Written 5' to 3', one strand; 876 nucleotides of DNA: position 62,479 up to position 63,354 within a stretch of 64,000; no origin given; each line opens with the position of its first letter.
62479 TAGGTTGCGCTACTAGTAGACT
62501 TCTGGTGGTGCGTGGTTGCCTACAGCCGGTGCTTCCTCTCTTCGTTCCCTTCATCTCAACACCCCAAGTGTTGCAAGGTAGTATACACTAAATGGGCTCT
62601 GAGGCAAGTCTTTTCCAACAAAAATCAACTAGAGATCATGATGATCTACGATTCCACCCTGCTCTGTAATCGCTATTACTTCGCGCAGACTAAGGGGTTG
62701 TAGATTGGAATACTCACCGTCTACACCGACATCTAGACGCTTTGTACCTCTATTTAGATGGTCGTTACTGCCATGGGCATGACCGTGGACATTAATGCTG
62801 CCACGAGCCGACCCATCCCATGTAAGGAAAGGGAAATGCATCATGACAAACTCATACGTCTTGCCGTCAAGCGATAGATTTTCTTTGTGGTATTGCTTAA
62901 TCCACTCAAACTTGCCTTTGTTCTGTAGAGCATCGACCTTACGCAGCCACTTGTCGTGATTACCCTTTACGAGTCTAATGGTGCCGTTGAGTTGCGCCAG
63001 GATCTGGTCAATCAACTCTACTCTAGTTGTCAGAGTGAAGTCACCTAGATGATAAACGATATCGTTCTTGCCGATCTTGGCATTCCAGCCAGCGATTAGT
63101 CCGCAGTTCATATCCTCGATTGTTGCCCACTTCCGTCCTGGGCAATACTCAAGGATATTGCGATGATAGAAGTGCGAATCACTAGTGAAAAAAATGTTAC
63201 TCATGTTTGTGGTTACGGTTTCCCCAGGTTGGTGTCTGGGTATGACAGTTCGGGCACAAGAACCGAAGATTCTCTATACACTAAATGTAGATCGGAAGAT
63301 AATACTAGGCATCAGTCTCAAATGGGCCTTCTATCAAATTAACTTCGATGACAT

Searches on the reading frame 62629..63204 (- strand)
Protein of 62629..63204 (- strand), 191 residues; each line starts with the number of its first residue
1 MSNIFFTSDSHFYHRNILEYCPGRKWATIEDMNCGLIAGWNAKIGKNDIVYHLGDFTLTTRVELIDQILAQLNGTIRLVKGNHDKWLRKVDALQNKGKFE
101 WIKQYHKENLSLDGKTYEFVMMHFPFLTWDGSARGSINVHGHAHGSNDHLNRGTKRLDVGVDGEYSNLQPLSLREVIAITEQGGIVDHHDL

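Call 64: search_protein_families(library=pfam, proteins=[window:62629-63204:-], max_evalue=0.01)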
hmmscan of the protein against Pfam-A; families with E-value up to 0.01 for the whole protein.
window:62629-63204:- (191 aa): 2 families
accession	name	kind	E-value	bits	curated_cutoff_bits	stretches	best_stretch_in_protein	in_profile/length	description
PF00149.33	Metallophos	-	9.1e-08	33.2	21.5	1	4-159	3-135/191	Calcineurin-like phosphoesterase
PF12850.12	Metallophos_2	-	1e-06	29.3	27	1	7-160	6-133/154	Calcineurin-like phosphoesterase superfamily domain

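Call 66: search_solved_structures(query=window:62629-63204:-, max_evalue=1)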
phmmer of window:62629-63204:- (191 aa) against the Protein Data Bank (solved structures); distinct sequences matched with E-value up to 1: 8.
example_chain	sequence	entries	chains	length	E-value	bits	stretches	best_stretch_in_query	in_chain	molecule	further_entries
1xm7_A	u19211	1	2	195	1.3e-08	38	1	4-88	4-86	hypothetical protein aq_1665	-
5hzy_A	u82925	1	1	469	0.7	12.8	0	59-113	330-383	Uncharacterized protein RavZ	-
6ku5_A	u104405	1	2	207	0.75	12.7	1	82-190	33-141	TRAF5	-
5cqc_A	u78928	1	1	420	0.77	12.7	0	59-113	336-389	putative RavZ protein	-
5ms2_A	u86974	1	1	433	0.86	12.5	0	59-113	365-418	Legionella pneumophila effector protein RavZ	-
5ms7_A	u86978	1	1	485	0.93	12.4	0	59-113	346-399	Legionella pneumophila effector protein RavZ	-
5ms8_A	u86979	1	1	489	0.94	12.4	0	59-113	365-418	Legionella pneumophila effector protein RavZ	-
5io3_A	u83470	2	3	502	0.96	12.4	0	59-113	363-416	Uncharacterized protein RavZ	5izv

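Call 95: search_protein_families(library=padloc, proteins=[window:62629-63204:-], max_evalue=0.001)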
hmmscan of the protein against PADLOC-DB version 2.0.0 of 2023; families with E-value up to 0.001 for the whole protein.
window:62629-63204:- (191 aa): 0 families
